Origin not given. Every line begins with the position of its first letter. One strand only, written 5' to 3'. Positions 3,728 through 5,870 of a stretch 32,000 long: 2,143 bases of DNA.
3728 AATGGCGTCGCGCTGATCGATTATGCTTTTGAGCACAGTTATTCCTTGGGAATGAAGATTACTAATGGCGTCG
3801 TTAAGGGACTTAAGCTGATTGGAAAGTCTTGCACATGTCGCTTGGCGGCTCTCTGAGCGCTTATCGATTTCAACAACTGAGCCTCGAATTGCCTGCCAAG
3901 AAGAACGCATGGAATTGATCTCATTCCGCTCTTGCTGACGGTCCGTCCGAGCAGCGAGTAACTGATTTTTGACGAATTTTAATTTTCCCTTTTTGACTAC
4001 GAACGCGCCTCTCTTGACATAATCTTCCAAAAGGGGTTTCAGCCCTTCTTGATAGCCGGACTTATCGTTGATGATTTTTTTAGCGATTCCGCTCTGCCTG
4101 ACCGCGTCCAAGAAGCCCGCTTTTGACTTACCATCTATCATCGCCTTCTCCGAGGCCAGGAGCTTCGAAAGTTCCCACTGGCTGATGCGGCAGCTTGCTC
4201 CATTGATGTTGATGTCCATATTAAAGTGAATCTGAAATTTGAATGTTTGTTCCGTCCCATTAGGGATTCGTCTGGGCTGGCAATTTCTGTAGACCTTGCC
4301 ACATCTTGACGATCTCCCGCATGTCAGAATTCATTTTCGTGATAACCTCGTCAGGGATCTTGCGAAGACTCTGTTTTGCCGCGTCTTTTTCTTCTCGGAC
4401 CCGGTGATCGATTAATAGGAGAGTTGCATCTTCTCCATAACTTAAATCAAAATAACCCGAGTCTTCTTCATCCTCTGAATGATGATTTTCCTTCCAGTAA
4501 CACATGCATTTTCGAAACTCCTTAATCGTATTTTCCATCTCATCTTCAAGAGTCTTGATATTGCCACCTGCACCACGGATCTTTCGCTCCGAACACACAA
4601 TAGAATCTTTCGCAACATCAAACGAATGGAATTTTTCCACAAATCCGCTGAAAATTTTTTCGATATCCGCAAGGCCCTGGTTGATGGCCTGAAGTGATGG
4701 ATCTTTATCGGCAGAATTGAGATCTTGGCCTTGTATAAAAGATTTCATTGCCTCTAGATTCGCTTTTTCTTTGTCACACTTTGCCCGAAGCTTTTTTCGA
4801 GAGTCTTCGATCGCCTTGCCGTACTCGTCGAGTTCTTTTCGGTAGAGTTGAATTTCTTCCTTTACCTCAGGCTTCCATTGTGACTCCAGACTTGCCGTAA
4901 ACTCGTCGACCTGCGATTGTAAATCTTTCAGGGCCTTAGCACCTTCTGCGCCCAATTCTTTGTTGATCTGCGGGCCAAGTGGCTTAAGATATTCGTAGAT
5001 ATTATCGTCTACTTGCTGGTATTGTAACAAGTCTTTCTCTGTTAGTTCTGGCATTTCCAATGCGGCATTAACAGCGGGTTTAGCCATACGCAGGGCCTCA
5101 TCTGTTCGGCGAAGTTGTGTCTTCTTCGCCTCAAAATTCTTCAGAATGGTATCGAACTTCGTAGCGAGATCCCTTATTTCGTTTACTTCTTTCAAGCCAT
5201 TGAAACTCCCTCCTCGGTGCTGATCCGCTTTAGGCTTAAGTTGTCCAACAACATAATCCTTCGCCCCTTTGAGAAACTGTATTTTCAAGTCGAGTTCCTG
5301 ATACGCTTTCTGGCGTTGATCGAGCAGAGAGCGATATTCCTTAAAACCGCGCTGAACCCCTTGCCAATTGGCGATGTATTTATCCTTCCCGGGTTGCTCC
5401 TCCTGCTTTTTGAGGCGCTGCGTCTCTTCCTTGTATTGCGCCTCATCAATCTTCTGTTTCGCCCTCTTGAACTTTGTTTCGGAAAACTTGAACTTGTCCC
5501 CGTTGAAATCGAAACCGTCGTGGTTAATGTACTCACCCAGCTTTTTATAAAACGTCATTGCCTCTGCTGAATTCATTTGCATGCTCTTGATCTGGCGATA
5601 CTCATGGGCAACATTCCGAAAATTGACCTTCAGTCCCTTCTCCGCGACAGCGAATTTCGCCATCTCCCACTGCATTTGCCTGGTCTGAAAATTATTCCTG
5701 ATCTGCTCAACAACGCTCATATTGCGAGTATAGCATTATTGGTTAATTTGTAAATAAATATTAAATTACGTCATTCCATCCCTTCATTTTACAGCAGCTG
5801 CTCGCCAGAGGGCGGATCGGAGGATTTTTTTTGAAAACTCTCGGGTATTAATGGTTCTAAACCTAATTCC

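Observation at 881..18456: Tandem array of 11 paralogous coiled-coil genes co-oriented with, and directly downstream of, a lone gspF/pilC gene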

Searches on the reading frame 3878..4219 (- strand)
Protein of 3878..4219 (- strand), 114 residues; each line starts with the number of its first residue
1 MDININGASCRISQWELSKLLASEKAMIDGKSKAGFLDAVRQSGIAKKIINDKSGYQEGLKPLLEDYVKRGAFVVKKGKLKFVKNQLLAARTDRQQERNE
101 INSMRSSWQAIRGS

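Call 17: find_homologous_proteins(query=A1, max_evalue=0.01)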
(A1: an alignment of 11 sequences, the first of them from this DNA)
Query A1 (11 sequences) (114 aa, profile of the alignment): 1 proteins with E <= 0.01 among 614 candidates.
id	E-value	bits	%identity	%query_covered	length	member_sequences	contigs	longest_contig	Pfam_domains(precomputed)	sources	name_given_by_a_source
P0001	1.6e-14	72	-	-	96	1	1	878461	-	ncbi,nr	ncbi:MAG: hypothetical protein LW808_002070 [Verrucomicrobiota bacterium]|nr:MAG: hypothetical prote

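Call 19: find_encoding_contigs(protein=P0001, flank=10000, max_places=4)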
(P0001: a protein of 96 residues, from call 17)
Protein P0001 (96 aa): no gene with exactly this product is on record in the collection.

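Call 27: search_protein_representatives(alignment_id=A2)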
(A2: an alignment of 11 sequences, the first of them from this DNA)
Query: 11 sequences, 98 profile positions. Proteins with E-value up to 0.001 (for the whole library): 14; up to 1e-10: 6; up to 1e-30: 0. The best 14 are listed.
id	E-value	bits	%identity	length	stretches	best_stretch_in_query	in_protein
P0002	1.6e-18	83.3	-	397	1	1-97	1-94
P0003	1.8e-18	83.1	-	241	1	1-97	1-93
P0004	4.8e-18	81.8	-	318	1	4-98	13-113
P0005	1.6e-14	70.5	-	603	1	1-98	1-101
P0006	4.7e-13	65.8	-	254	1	1-97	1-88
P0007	1.4e-11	61.0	-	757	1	9-98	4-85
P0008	1.6e-10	57.6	-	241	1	1-93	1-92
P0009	3.9e-09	53.2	-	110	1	1-78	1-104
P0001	7.8e-09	52.2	-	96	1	27-97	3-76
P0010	3.5e-08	50.2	-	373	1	4-96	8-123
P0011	6.3e-07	46.1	-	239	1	1-90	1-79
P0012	7.3e-06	42.7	-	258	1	4-97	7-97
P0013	1.6e-05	41.6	-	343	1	9-95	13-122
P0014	9.6e-05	39.1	-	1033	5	10-38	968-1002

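Call 29: list_cluster_members(proteins=[P0006, P0008, P0011, P0012, P0013, P0002, P0007])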
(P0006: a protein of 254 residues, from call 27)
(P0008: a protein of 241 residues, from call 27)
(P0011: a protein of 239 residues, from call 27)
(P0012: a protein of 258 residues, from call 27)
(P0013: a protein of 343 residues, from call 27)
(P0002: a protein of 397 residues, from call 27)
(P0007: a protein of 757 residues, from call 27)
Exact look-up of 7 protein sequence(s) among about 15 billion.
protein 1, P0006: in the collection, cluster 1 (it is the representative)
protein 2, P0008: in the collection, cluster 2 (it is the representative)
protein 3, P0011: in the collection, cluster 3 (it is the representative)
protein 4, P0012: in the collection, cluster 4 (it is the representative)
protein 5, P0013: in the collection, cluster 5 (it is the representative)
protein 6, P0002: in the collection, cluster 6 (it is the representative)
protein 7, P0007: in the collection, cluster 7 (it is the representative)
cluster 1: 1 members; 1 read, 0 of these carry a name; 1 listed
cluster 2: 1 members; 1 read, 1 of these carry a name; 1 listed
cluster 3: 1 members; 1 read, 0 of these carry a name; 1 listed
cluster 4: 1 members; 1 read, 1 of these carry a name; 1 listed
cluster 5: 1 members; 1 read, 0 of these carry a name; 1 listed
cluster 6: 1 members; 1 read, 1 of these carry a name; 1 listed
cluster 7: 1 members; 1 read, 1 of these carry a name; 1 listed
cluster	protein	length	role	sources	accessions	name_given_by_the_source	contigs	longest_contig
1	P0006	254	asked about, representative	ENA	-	-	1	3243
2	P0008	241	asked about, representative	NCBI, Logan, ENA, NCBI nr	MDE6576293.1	MAG: hypothetical protein K2L24_02755 [Opitutales bacterium] | hypothetical protein [Opitutales bacterium]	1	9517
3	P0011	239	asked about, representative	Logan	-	-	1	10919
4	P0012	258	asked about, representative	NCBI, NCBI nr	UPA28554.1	MAG: hypothetical protein LW808_000575 [Verrucomicrobiota bacterium]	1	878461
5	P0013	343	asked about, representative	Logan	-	-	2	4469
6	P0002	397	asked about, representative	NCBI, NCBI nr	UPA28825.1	MAG: hypothetical protein LW808_002045 [Verrucomicrobiota bacterium]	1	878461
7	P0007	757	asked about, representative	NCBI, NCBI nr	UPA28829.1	MAG: hypothetical protein LW808_002065 [Verrucomicrobiota bacterium]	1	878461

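Call 31: find_encoding_contigs(protein=P0011, flank=10000, max_places=4)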
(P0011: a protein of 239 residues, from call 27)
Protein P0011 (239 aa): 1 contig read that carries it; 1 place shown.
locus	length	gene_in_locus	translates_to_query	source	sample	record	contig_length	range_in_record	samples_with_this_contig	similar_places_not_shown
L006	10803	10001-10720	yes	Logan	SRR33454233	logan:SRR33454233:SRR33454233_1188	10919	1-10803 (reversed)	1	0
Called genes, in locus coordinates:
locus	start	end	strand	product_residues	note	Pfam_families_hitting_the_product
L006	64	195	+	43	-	-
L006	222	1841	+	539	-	-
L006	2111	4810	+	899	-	-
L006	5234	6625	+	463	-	-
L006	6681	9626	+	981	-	-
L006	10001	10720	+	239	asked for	-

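Call 33: find_encoding_contigs(protein=P0013, flank=10000, max_places=4)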
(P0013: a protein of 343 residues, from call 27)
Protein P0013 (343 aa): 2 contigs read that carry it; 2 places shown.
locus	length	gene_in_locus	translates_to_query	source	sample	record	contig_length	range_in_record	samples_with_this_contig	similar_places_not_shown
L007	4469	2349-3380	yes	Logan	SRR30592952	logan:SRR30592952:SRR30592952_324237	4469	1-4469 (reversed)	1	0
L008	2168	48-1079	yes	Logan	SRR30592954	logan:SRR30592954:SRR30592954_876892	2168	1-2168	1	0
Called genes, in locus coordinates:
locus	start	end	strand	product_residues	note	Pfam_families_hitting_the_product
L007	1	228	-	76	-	?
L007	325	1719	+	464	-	-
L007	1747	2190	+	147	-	-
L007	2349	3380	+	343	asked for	-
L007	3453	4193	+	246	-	-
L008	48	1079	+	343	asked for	-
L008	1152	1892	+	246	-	-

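Call 34: find_encoding_contigs(protein=P0006, flank=10000, max_places=4)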
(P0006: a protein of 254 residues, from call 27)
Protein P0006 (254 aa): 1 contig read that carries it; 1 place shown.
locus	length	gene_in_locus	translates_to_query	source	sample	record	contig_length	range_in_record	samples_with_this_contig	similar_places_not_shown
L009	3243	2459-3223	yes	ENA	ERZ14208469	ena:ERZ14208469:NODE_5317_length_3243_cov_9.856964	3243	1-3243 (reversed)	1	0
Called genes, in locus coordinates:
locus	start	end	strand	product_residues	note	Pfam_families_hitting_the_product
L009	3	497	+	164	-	?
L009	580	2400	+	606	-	-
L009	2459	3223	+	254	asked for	-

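Call 43: predict_structure(alignment_id=A2)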
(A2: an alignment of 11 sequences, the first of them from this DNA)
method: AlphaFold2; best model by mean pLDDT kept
length: 97 residues; sequences in the alignment: 11
mean_pLDDT: 79.2   pTM: 0.65
mean pLDDT of the five models: 79.2, 77.4, 77.1, 77.0, 74.7
residues with pLDDT >= 90: 0; 70-90: 87; 50-70: 10; < 50: 0
segments of 3 or more residues with pLDDT < 50: none
pLDDT, mean of each block of 10 residues (from residue 1): 78 86 81 73 79 69 82 86 84 74
secondary structure, 60 per line:
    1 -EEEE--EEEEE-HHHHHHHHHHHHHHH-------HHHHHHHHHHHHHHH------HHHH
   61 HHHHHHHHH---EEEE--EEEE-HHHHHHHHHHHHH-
elements in order: E2-5 E8-12 H14-28 H36-50 H57-69 E73-76 E79-82 H84-96

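Call 46: fold_search(model_id=the predicted structure, library=pdb)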
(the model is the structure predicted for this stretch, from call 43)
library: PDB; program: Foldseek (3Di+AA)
matches with E <= 10: 138; with E <= 0.001: 0
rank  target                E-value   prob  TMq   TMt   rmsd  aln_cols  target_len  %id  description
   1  8e4v_MODEL_1_A        8.0e-01  0.23  0.34  0.39   9.2        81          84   12  Solution structure of the WH domain of MORF (released 2023-05-10)
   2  8q72_E                1.3e+00  0.12  0.31  0.10   8.0        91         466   20  E. coli plasmid-borne JetABCD(E248A) core in a cleavage-competent state (released 2024-01-31)
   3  5y2v_D                1.9e+00  0.05  0.21  0.10   8.4        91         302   11  Strcutrue of the full-length CcmR complexed with 2-OG from Synechocystis PCC6803 (released 2017-12-27)
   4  7q34_B                2.0e+00  0.08  0.30  0.30   9.2        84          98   11  Crystal structure of the multidrug binding transcriptional regulator LmrR in complex squaraine dye (released 2022-06-01)
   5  5y2v_C                2.2e+00  0.04  0.21  0.11   8.3        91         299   10  Strcutrue of the full-length CcmR complexed with 2-OG from Synechocystis PCC6803 (released 2017-12-27)
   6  4wv4_B                2.5e+00  0.10  0.28  0.29  10.2        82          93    5  Heterodimer of TAF8/TAF10 (released 2015-01-28)
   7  5zyr_A                2.5e+00  0.05  0.18  0.09   8.5        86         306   14  Crystal structure of the reductase (C1) component of p-hydroxyphenylacetate 3-hydroxylase (HPAH) from Acinetobacter ba (released 2019-06-05)
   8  5zc2_A                2.6e+00  0.06  0.21  0.09   9.5        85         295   14  Acinetobacter baumannii p-hydroxyphenylacetate 3-hydroxylase (HPAH), reductase component (C1) (released 2018-08-08)
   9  8app_A                2.6e+00  0.04  0.22  0.13  13.3        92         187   14  AbLys1 endolysin from Acinetobacter baumannii phage AbTZA1 (released 2022-12-07)
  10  4l9y_F                2.8e+00  0.02  0.18  0.07  17.2       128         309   12  Crystal Structure of Rhodobacter sphaeroides malyl-CoA lyase in complex with magnesium, glyoxylate, and propionyl-CoA (released 2013-12-04)
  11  7fsf                  3.0e+00  0.13  0.32  0.04   5.7        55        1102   13  CRYSTAL STRUCTURE OF T. MARITIMA REVERSE GYRASE ACTIVE SITE VARIANT Y851F (released 2023-05-10)
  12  1fnn_A                3.0e+00  0.09  0.27  0.09   7.9        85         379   19  CRYSTAL STRUCTURE OF CDC6P FROM PYROBACULUM AEROPHILUM (released 2000-10-04)
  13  5c8h                  3.0e+00  0.07  0.29  0.28   8.5        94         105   17  Crystal structure of ORC2 C-terminal domain (released 2015-07-08)
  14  6wq2_A                3.0e+00  0.06  0.26  0.19  12.7        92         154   15  Cryo-EM of the S. islandicus filamentous virus, SIFV (released 2020-07-29)
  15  4x6g_A                3.0e+00  0.03  0.21  0.11   9.2        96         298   11  Full-length OxyR C199D from pseudomonas aeruginosa (released 2015-04-29)
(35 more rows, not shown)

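Call 50: search_solved_structures(query=A2, max_evalue=10)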
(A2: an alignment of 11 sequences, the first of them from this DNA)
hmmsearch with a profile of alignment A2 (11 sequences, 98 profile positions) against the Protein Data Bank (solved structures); distinct sequences matched with E-value up to 10: 1.
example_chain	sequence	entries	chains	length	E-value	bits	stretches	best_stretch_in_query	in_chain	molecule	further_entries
9xzp_A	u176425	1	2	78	0.46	14.5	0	2-26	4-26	De novo protein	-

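Call 51: fold_search(model_id=the predicted structure, library=viral)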
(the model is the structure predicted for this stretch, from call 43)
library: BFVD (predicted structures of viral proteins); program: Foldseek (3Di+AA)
matches with E <= 10: 181; with E <= 0.001: 0
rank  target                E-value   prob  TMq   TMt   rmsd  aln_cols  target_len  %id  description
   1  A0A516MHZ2            4.2e-01  0.23  0.33  0.32   9.7        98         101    9  (no name in the UniProt tables at hand)
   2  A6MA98                4.5e-01  0.14  0.26  0.20   8.7        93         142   15  Gp034 [Lactococcus phage KSY1]
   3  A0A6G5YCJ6            8.4e-01  0.12  0.27  0.18   7.6        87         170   22  (no name in the UniProt tables at hand)
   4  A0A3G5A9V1            9.0e-01  0.14  0.26  0.05   7.4        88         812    9  Uncharacterized protein [Hyperionvirus sp.]
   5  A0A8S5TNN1            1.6e+00  0.18  0.28  0.47   4.2        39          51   18  Pyocin activator protein PrtN [Siphoviridae sp. ct7dP4]
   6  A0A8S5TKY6            1.6e+00  0.09  0.29  0.11  13.3        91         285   16  Uncharacterized protein [Podoviridae sp. ctz6O13]
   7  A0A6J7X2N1            1.6e+00  0.04  0.19  0.14  17.1       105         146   15  Terminase small subunit [uncultured Caudovirales phage]
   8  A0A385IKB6            1.7e+00  0.07  0.22  0.18  11.7        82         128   10  (no name in the UniProt tables at hand)
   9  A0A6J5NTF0            1.8e+00  0.25  0.32  0.39   2.8        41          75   20  Uncharacterized protein [uncultured Caudovirales phage]
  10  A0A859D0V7            1.8e+00  0.08  0.29  0.13   8.3        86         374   16  Nucleocapsid [Ronne virus]
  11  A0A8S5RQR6            1.8e+00  0.05  0.23  0.19  12.8        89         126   17  (no name in the UniProt tables at hand)
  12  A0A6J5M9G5            1.9e+00  0.10  0.35  0.16   8.3        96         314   12  DUF3489 domain-containing protein [uncultured Caudovirales phage]
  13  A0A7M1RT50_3          1.9e+00  0.02  0.18  0.03  16.4       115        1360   13  Uncharacterized protein [uncultured phage cr7_1]
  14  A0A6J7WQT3            2.5e+00  0.05  0.23  0.19  11.1        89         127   13  Uncharacterized protein [uncultured Caudovirales phage]
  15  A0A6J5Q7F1            2.6e+00  0.14  0.32  0.21  10.3        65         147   17  Uncharacterized protein [uncultured Caudovirales phage]
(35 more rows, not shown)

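Call 73: find_homologous_proteins(query=A5, max_evalue=0.01)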
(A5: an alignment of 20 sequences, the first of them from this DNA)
Query A5 (20 sequences) (97 aa, profile of the alignment): 1 proteins with E <= 0.01 among 837 candidates.
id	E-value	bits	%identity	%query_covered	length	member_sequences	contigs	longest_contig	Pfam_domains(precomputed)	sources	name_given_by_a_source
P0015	7.6e-9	54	26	38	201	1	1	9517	-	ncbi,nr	ncbi:MAG: hypothetical protein K2L24_02770, partial [Opitutales bacterium]|nr:hypothetical protein [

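Call 85: search_protein_families(library=pfam, alignment_id=A5, max_evalue=1)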
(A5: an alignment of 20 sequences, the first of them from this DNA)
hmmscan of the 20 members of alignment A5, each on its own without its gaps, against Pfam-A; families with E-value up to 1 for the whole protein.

A. member 1, seq(97 aa): 0 families

B. families by the number of members that match (of 20 scanned): 16 families
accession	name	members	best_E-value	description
PF16991.10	SIR4_SID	1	0.012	Sir4 SID domain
PF22509.2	CARDS-D2_trefoil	1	0.015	CARDS D2, beta trefoil domain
PF00213.23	OSCP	1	0.023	ATP synthase delta (OSCP) subunit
PF05942.16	PaREP1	1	0.039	Archaeal PaREP1/PaREP8 family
PF13186.11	SPASM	1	0.041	Iron-sulfur cluster-binding domain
PF20216.3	DUF6576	1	0.054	Family of unknown function (DUF6576)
PF12728.13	HTH_17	1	0.073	Helix-turn-helix domain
PF01486.22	K-box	1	0.073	K-box region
PF13335.12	Mg_chelatase_C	1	0.096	Magnesium chelatase, subunit ChlI C-terminal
PF10003.15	DUF2244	1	0.099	Integral membrane protein (DUF2244)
PF10925.13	DUF2680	1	0.1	Protein of unknown function (DUF2680)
PF00857.26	Isochorismatase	1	0.1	Isochorismatase domain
PF24012.1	DUF7326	1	0.13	Family of unknown function (DUF7326)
PF24626.1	SH3_Tf2-1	1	0.18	Tf2-1-like, SH3 domain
PF17325.7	SPG4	1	0.18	Stationary phase protein 4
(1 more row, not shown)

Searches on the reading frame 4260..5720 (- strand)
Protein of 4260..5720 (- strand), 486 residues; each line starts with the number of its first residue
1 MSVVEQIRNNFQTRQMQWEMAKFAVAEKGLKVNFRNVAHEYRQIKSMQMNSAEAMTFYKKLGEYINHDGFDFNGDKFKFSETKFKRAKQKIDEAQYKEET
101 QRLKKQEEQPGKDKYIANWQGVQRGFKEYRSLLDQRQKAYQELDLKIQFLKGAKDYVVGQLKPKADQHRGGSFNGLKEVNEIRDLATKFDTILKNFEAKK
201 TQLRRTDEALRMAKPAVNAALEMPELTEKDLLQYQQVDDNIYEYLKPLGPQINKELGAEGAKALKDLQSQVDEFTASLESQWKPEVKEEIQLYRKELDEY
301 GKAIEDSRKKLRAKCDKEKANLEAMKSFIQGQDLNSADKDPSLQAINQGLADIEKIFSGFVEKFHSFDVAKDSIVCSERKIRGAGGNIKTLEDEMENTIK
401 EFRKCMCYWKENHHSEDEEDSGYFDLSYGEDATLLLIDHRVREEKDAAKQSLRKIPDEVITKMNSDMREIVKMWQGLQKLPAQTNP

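Call 4: search_protein_families(library=pfam, proteins=[window:4260-5720:-], max_evalue=0.1)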
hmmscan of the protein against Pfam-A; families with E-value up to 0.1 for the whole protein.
window:4260-5720:- (486 aa): 2 families
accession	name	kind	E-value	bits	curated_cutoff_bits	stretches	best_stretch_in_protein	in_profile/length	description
PF12296.13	HsbA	-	0.024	15.5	33.5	0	251-304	70-119/121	Hydrophobic surface binding protein A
PF24915.1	Spectrin_SESTD1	-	0.047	14.5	27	1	264-354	10-99/110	SESTD1-like, spectrin repeat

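Call 61: search_protein_families(library=ncbifam, proteins=[window:4260-5720:-], max_evalue=0.01)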
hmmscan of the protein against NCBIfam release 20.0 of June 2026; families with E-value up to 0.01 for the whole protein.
window:4260-5720:- (486 aa): 1 family
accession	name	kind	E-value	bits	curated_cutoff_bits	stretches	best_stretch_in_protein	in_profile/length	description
TIGR02168.1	SMC_prok_B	equivalog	0.00048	18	567.35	1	42-326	200-490/1181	chromosome segregation protein SMC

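Call 62: search_protein_families(library=padloc, proteins=[window:4260-5720:-], max_evalue=0.01)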
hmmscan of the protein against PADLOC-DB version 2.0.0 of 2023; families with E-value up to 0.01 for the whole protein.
window:4260-5720:- (486 aa): 1 family
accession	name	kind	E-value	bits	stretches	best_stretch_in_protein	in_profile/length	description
PDLC00638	ZorA2|ZorA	-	0.0029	14.5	1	188-306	381-501/545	MotA/ExbB/TolQ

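Call 84: search_protein_families(library=phrogs, proteins=[window:4260-5720:-], max_evalue=0.001)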
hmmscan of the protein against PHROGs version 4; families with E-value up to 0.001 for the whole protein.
window:4260-5720:- (486 aa): 0 families
